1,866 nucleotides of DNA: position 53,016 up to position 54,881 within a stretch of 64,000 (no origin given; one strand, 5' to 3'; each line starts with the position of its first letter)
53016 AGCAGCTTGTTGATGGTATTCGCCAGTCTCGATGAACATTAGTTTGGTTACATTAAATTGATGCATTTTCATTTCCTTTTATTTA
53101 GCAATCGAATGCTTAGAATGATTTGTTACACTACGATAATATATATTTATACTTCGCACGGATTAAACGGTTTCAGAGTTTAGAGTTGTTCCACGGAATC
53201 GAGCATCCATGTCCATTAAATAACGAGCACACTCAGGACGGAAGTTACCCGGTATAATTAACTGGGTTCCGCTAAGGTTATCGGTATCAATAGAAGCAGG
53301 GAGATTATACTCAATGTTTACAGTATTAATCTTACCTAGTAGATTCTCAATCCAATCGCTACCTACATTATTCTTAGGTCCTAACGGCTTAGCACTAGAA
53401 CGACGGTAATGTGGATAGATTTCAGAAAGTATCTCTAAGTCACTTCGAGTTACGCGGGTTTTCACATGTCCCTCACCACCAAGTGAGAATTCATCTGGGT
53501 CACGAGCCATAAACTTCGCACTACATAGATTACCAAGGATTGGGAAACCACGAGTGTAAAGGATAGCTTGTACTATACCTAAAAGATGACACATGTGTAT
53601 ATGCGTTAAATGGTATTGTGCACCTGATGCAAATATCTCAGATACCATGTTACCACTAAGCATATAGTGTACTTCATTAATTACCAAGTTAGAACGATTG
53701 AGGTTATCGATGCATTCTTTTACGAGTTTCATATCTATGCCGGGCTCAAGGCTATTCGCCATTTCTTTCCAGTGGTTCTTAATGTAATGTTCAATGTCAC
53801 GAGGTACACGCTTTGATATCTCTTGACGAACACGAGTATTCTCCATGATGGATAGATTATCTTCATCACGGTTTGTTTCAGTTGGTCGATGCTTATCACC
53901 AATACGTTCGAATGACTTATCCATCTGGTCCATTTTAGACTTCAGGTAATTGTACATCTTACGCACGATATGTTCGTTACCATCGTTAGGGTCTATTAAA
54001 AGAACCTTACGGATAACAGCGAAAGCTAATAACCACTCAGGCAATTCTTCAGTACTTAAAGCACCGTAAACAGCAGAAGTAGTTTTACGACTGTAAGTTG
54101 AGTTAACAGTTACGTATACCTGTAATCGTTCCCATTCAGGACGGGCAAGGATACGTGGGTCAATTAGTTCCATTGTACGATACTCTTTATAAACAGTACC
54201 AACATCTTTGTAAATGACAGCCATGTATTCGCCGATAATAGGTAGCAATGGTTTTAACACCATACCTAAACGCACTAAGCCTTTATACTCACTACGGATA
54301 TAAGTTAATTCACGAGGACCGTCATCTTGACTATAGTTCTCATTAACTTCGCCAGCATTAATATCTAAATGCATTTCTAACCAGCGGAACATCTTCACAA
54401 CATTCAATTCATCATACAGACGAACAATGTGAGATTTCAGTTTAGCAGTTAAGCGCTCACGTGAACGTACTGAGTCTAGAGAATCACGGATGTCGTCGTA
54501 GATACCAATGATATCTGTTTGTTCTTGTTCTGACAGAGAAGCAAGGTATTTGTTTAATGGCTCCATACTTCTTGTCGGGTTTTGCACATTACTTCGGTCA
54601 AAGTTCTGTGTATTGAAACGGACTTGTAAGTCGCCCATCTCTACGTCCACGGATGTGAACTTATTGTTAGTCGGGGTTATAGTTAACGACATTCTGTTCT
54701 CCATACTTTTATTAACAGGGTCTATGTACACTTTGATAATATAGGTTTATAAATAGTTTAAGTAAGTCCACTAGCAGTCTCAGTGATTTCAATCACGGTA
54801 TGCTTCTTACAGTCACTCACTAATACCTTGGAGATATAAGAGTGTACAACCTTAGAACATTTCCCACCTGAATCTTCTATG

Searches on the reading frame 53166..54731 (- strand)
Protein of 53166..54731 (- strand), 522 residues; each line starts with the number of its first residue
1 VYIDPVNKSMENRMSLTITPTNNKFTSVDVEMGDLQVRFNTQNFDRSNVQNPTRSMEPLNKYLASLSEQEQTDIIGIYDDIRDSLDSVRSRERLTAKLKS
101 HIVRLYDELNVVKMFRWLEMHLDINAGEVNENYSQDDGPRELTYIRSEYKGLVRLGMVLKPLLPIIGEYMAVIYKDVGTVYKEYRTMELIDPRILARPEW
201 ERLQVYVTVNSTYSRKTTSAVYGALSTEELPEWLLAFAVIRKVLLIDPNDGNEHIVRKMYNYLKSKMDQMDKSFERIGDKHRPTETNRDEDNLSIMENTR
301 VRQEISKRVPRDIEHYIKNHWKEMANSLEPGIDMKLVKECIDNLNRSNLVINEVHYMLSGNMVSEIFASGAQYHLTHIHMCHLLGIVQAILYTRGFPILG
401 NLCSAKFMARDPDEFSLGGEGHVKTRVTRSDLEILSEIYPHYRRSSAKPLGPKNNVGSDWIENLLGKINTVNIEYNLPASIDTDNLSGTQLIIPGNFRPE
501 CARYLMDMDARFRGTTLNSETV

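Call 33: search_protein_families(library=phrogs, proteins=[window:53166-54731:-], max_evalue=0.00001)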
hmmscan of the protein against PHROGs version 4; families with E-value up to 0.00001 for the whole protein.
window:53166-54731:- (522 aa): 1 family
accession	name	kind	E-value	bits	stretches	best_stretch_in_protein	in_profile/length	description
phrog_3209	-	unknown function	2.2e-74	252.1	1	22-505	10-501/509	-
